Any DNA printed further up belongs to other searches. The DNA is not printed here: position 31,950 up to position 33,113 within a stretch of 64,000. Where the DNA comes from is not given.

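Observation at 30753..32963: MenE fused in frame to a complete alpha/beta-hydrolase: candidate for the missing DHNA-CoA thioesterase step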

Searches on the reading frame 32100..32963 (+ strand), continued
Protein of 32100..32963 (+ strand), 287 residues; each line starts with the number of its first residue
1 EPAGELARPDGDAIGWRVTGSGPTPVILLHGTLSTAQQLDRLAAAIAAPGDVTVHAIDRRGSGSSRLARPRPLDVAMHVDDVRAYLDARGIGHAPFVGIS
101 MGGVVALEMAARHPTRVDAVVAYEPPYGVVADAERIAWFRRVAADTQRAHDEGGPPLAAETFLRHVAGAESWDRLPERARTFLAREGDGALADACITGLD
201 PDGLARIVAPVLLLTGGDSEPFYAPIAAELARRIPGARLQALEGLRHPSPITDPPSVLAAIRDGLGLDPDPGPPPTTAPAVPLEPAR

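Call 40: find_encoding_contigs(protein=P0361, flank=10000, max_places=1)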
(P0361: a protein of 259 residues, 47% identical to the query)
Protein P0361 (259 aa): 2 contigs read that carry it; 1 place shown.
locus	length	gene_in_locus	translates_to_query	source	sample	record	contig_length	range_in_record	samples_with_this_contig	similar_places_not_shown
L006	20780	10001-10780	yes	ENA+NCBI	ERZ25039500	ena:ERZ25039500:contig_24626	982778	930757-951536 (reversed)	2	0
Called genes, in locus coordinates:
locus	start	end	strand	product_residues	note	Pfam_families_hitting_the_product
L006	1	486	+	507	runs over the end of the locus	PF01697:Glyco_transf_92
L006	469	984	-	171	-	PF02082:Rrf2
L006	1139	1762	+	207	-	PF00440:TetR_N, PF17932:TetR_C_24, PF21351:TetR_C_41 (faint)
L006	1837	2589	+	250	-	-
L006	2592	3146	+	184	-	PF00425:Chorismate_bind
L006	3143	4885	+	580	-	PF02776:TPP_enzyme_N, PF16582:TPP_enzyme_M_2, PF02775:TPP_enzyme_C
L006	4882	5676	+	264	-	PF00561:Abhydrolase_1, PF12146:Hydrolase_4, PF12697:Abhydrolase_6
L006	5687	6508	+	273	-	PF00378:ECH_1, PF16113:ECH_2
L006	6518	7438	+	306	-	PF01040:UbiA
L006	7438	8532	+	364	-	PF13378:MR_MLE_C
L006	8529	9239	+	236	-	PF00501:AMP-binding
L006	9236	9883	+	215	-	PF00501:AMP-binding, PF13193:AMP-binding_C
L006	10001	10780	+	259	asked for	PF00561:Abhydrolase_1, PF12146:Hydrolase_4, PF12697:Abhydrolase_6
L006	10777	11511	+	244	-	PF01209:Ubie_methyltran, PF13489:Methyltransf_23, PF13649:Methyltransf_25, PF13847:Methyltransf_31, PF08241:Methyltransf_11, PF08242:Methyltransf_12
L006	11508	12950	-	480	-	PF00884:Sulfatase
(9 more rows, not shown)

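Call 44: search_protein_families(library=pfam, proteins=[P0171, P0172, P0174, P0187, P0197, P0211, P0241, P0249, P0267, P0130], max_evalue=0.0001)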
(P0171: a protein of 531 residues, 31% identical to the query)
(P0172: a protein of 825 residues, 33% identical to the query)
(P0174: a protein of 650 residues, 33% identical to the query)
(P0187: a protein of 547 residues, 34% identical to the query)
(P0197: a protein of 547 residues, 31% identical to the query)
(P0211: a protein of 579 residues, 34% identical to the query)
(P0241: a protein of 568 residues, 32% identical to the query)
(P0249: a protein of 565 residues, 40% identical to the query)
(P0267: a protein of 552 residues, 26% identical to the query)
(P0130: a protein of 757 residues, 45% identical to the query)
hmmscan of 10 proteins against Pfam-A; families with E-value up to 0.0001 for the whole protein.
P0171 (531 aa): 3 families
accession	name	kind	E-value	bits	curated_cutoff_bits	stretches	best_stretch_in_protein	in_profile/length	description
PF12697.13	Abhydrolase_6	-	3.7e-44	152.4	26.3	2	292-520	1-215/217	Alpha/beta hydrolase family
PF00561.26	Abhydrolase_1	-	3.1e-32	112.6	25.8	2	20-132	1-118/245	alpha/beta hydrolase fold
PF12146.15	Hydrolase_4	-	3.5e-20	72.8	27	2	292-387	7-107/239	Serine aminopeptidase, S33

P0172 (825 aa): 6 families
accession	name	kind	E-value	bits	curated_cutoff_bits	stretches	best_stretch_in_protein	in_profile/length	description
PF00561.26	Abhydrolase_1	-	4e-42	145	25.8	2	59-267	2-243/245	alpha/beta hydrolase fold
PF00581.25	Rhodanese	-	4.8e-36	123.7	22.2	2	549-669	1-100/102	Rhodanese-like domain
PF12697.13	Abhydrolase_6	-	1.8e-29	104.4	26.3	2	314-526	9-216/217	Alpha/beta hydrolase family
PF12146.15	Hydrolase_4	-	1.9e-23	83.4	27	2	61-267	8-237/239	Serine aminopeptidase, S33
PF03096.20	Ndr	-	1.4e-08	34.3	23.3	0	103-179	79-155/283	Ndr family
PF08386.16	Abhydrolase_4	-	1.5e-06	28.7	21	0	223-282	34-94/103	TAP-like protein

P0174 (650 aa): 9 families
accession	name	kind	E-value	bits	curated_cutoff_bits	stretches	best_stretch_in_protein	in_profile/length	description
PF00561.26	Abhydrolase_1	-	2.9e-66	224.1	25.8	2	73-302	2-244/245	alpha/beta hydrolase fold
PF12697.13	Abhydrolase_6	-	3.7e-38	132.8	26.3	2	74-308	1-216/217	Alpha/beta hydrolase family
PF12146.15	Hydrolase_4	-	5.1e-38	131.2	27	2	371-575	29-233/239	Serine aminopeptidase, S33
PF08386.16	Abhydrolase_4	-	2.3e-12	47.3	21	1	257-324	34-99/103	TAP-like protein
PF00975.26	Thioesterase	-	2.8e-11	44.5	26.4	1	375-435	29-87/226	Thioesterase domain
PF12695.13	Abhydrolase_5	-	6.1e-10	39.6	27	0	395-450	36-92/164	Alpha/beta hydrolase family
PF00326.27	Peptidase_S9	-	1.5e-08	34.8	22.6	0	244-319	132-211/213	Prolyl oligopeptidase family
PF03096.20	Ndr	-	6.8e-08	32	23.3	0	385-504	69-189/283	Ndr family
PF03959.19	FSH1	-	9.9e-07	29.1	21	0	249-304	153-206/211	Serine hydrolase (FSH1)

P0187 (547 aa): 6 families
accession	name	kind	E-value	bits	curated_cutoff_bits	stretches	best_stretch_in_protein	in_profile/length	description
PF00561.26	Abhydrolase_1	-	4.3e-53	180.9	25.8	2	44-270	2-245/245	alpha/beta hydrolase fold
PF12697.13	Abhydrolase_6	-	1.3e-51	176.7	26.3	2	45-275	1-216/217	Alpha/beta hydrolase family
PF12146.15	Hydrolase_4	-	3e-25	89.3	27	2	310-531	6-237/239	Serine aminopeptidase, S33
PF00756.26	Esterase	-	4.6e-07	30.3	22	0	99-139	106-148/251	Putative esterase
PF03096.20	Ndr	-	7.3e-06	25.3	23.3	0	358-417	86-145/283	Ndr family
PF08386.16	Abhydrolase_4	-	7.1e-05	23.3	21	0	206-287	17-97/103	TAP-like protein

P0197 (547 aa): 8 families
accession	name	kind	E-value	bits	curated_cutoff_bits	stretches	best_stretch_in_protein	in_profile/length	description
PF12697.13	Abhydrolase_6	-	4.5e-40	139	26.3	2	38-265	1-215/217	Alpha/beta hydrolase family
PF00561.26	Abhydrolase_1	-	5e-38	131.6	25.8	3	37-141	2-106/245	alpha/beta hydrolase fold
PF12146.15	Hydrolase_4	-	4.2e-24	85.6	27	1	38-260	7-238/239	Serine aminopeptidase, S33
PF00326.27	Peptidase_S9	-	6e-07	29.6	22.6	0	199-250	126-183/213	Prolyl oligopeptidase family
PF03096.20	Ndr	-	1.6e-05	24.2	23.3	0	85-133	83-131/283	Ndr family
PF00975.26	Thioesterase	-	2.6e-05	25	26.4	0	37-125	2-90/226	Thioesterase domain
PF00756.26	Esterase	-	4.8e-05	23.7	22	0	103-168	117-154/251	Putative esterase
PF08386.16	Abhydrolase_4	-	7.2e-05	23.3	21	0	214-256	33-75/103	TAP-like protein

P0211 (579 aa): 3 families
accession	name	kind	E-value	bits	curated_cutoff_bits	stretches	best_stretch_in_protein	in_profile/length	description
PF00561.26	Abhydrolase_1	-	2.3e-20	73.8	25.8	2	316-558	3-238/245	alpha/beta hydrolase fold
PF12146.15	Hydrolase_4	-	2.7e-16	60.1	27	2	31-158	7-144/239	Serine aminopeptidase, S33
PF12697.13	Abhydrolase_6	-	1.8e-14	55.4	26.3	1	316-572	1-216/217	Alpha/beta hydrolase family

P0241 (568 aa): 5 families
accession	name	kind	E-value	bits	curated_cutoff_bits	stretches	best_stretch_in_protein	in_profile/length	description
PF00561.26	Abhydrolase_1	-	4e-48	164.7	25.8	2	317-466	1-155/245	alpha/beta hydrolase fold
PF12697.13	Abhydrolase_6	-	2.7e-37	130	26.3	2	319-557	1-216/217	Alpha/beta hydrolase family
PF12146.15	Hydrolase_4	-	1.3e-27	97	27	2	318-448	6-140/239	Serine aminopeptidase, S33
PF00975.26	Thioesterase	-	7.9e-07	29.9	26.4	1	319-469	3-154/226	Thioesterase domain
PF03096.20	Ndr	-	1.4e-05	24.4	23.3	0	364-420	81-137/283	Ndr family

P0249 (565 aa): 4 families
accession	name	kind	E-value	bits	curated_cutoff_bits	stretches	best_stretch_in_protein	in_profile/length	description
PF00561.26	Abhydrolase_1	-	4.8e-30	105.4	25.8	2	316-418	2-110/245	alpha/beta hydrolase fold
PF12146.15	Hydrolase_4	-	2.4e-15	56.9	27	1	314-411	4-106/239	Serine aminopeptidase, S33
PF12697.13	Abhydrolase_6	-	4.5e-15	57.3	26.3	1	317-538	1-193/217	Alpha/beta hydrolase family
PF03096.20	Ndr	-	5.5e-09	35.6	23.3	0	334-411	49-129/283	Ndr family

P0267 (552 aa): 5 families
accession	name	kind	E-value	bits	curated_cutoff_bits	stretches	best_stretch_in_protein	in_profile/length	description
PF00561.26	Abhydrolase_1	-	8.2e-57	193.1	25.8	2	304-538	3-245/245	alpha/beta hydrolase fold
PF12697.13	Abhydrolase_6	-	3.6e-44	152.4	26.3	2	305-541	2-214/217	Alpha/beta hydrolase family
PF12146.15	Hydrolase_4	-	1.1e-38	133.4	27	2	301-535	4-236/239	Serine aminopeptidase, S33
PF03096.20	Ndr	-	1.5e-11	44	23.3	1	69-239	81-247/283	Ndr family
PF20408.4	Abhydrolase_11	-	1.7e-05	25.1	27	0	361-385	67-93/193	Alpha/beta hydrolase domain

P0130 (757 aa): 4 families
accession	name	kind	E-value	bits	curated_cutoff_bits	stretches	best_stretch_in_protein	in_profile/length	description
PF00501.34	AMP-binding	-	4.2e-48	164.5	29.9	2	119-341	155-383/384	AMP-binding enzyme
PF13193.12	AMP-binding_C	-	1.7e-17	64.6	24.5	1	393-468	1-76/76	AMP-binding enzyme C-terminal domain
PF00561.26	Abhydrolase_1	-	2.7e-17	63.7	25.8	1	513-613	1-105/245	alpha/beta hydrolase fold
PF12146.15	Hydrolase_4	-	2e-09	37.6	27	1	514-615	6-112/239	Serine aminopeptidase, S33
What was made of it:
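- Tried and rejected: They are tandem alpha/beta-hydrolase duplications or a rhodanese fusion, unrelated to men (call 44).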

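Call 46: find_related_loci(query=A3, collection=genome_contigs, flank=10000)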
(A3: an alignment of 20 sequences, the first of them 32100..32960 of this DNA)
Query A3 (287 aa) in genome_contigs; peptide patterns used: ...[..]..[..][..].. (x = any residue, [..] = any of these).
600 stretches matched a pattern (row limit reached: there are more); 339 encode a relative of the query (tblastn E <= 1e-3); the best 80 are kept; 80 distinct loci.
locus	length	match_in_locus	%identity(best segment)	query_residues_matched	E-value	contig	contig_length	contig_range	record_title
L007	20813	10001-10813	59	1-262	2e-84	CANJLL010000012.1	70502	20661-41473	MAG: Chloroflexi bacterium isolate RH-23may17-645 genome assembly, contig: RH-23may17-C2648, whole genome shotgun sequen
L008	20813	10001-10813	60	1-262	3e-82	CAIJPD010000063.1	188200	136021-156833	MAG: uncultured Chloroflexi bacterium isolate LJ_bin-2554 genome assembly, contig: bin-2554:63/68, whole genome shotgun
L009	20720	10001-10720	57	26-265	4e-71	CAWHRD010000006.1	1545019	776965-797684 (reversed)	MAG: uncultured Chloroflexia bacterium isolate MFD05942.bin.3.408 genome assembly, contig: contig_6647, whole genome sho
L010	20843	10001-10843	52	6-282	1e-70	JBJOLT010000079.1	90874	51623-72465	MAG: Chloroflexota bacterium isolate tombigeeriver_2019_sw_WHONDRS-S19S_0020_B_bin.37 scaffold_2090524, whole genome sho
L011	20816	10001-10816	56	10-280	4e-69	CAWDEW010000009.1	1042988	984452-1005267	MAG: uncultured Chloroflexia bacterium isolate MFD05942.bin.1.468 genome assembly, contig: contig_40352, whole genome sh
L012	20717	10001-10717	61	25-265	2e-67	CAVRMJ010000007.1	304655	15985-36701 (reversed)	MAG: uncultured Chloroflexia bacterium isolate MFD01299.bin.2.143 genome assembly, contig: contig_2526, whole genome sho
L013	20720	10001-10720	57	26-265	1e-65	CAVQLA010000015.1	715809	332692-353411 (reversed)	MAG: uncultured Chloroflexia bacterium isolate MFD00032.bin.1.157 genome assembly, contig: contig_9272, whole genome sho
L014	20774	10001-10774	57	26-285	4e-65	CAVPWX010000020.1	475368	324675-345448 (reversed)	MAG: uncultured Chloroflexia bacterium isolate MFD00032.bin.2.189 genome assembly, contig: contig_9721, whole genome sho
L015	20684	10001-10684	61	26-253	4e-65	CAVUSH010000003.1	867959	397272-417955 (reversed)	MAG: uncultured Chloroflexia bacterium isolate MFD05942.bin.2.270 genome assembly, contig: contig_33608, whole genome sh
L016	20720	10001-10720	57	26-265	1e-64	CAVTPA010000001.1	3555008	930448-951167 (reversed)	MAG: uncultured Chloroflexia bacterium isolate MFD00905.bin.2.8 genome assembly, contig: contig_3698, whole genome shotg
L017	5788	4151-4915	56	6-257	2e-63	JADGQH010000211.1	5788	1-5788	MAG: Chloroflexota bacterium isolate Chersky.27_23 contig-100_3517, whole genome shotgun sequence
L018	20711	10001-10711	59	25-263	4e-63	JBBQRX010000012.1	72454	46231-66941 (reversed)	MAG: Candidatus Limnocylindrales bacterium isolate Co_metawrap_1715 Cmw_1715_k141_6488569_length_72454_cov_20.9978, whol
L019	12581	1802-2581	53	9-265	4e-63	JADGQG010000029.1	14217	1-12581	MAG: Chloroflexota bacterium isolate Chersky.10_44 contig-100_971, whole genome shotgun sequence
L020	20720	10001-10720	52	26-265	6e-63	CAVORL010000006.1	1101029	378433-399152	MAG: uncultured Chloroflexia bacterium isolate MFD09964.bin.2.179 genome assembly, contig: contig_7734, whole genome sho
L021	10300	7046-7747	58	22-257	3e-62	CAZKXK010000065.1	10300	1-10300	MAG TPA_asm: uncultured Anaerolineaceae bacterium isolate binchicken_co50_123 genome assembly, contig: NODE_8189_length_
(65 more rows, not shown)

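Call 54: search_solved_structures(query=A3, max_evalue=0.00001)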
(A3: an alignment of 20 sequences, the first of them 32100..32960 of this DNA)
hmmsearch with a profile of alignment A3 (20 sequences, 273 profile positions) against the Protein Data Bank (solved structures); distinct sequences matched with E-value up to 0.00001: 332 (the best 60 are shown).
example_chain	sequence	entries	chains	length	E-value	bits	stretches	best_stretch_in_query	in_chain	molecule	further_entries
3r0v_A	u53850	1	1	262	6.7e-27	97.6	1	8-259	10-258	Alpha/beta hydrolase fold protein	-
5egn_A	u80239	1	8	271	8.2e-22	80.9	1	5-114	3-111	Esterase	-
3kxp_A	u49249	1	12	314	4.3e-19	72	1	10-262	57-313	Alpha-(N-acetylaminomethylene)succinic acid hydrolase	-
8ynv_A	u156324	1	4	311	2.3e-18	69.6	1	9-117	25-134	poly(3-hydroxybutyrate) depolymerase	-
3bf8_A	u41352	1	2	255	3.1e-18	69.2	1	19-154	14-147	Esterase YbfF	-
4uhc_A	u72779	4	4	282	8.1e-18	67.8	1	8-266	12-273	ESTERASE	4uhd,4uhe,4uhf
3bf7_A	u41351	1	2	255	8.5e-18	67.8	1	19-154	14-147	Esterase YbfF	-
8v16_C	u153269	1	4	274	9.4e-18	67.6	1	8-117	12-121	Esterase 1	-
6eb3_A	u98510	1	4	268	1.1e-17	67.4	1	9-117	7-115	Est1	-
4uhh_A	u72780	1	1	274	1.5e-17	66.9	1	8-263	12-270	ESTERASE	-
8ynw_A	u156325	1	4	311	1.9e-17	66.6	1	9-117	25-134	Poly(3-hydroxybutyrate) depolymerase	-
8hgu_A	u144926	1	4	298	4.5e-17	65.4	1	6-133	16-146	Alpha/beta hydrolase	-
27ct_A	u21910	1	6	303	5.1e-17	65.2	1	11-268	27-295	RPA1511_2297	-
21dl_A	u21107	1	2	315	6.7e-17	64.8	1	11-268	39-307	RPA1511_5221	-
4rnc_A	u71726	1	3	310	6.8e-17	64.8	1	5-108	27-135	Esterase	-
2xua_A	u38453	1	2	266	7.4e-13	51.6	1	9-263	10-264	3-OXOADIPATE ENOL-LACTONASE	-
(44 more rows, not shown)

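Call 57: search_solved_structures(query=A3, max_evalue=1e-20, show_alignments=1)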
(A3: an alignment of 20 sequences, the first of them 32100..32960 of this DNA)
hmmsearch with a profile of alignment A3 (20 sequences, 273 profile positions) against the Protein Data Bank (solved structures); distinct sequences matched with E-value up to 1e-20: 2.
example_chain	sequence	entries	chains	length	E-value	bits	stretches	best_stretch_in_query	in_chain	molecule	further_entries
3r0v_A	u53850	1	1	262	6.7e-27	97.6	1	8-259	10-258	Alpha/beta hydrolase fold protein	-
5egn_A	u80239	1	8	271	8.2e-22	80.9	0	5-114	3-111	Esterase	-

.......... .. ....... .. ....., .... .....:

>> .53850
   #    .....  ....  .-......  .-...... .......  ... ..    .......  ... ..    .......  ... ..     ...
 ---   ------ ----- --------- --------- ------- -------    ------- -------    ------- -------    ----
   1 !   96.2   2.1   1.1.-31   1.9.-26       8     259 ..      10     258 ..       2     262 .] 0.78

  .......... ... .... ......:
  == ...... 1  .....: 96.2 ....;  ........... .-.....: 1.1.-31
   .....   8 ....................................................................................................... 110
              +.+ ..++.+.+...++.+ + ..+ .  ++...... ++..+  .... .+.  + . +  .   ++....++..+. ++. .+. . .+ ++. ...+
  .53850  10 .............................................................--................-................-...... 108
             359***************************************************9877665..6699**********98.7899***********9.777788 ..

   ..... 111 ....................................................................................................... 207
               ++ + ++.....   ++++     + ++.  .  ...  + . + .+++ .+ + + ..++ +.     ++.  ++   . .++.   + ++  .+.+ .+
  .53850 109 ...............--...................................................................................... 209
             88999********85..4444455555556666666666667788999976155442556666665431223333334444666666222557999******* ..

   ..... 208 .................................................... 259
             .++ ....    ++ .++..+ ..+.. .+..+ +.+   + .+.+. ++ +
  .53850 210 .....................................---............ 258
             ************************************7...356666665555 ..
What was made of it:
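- On 3r0v-like alpha/beta-hydrolases (uncharacterised): Profile alignment, E 7e-27 (call 57).
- Closest known: PDB 3r0v, alpha/beta-hydrolase of Sphaerobacter thermophilus. Same: Shares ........, the GxSxG elbow, EPPY after beta6, GGAS with Ala at the canonical acid position, the lid Asp and the His (call 57).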
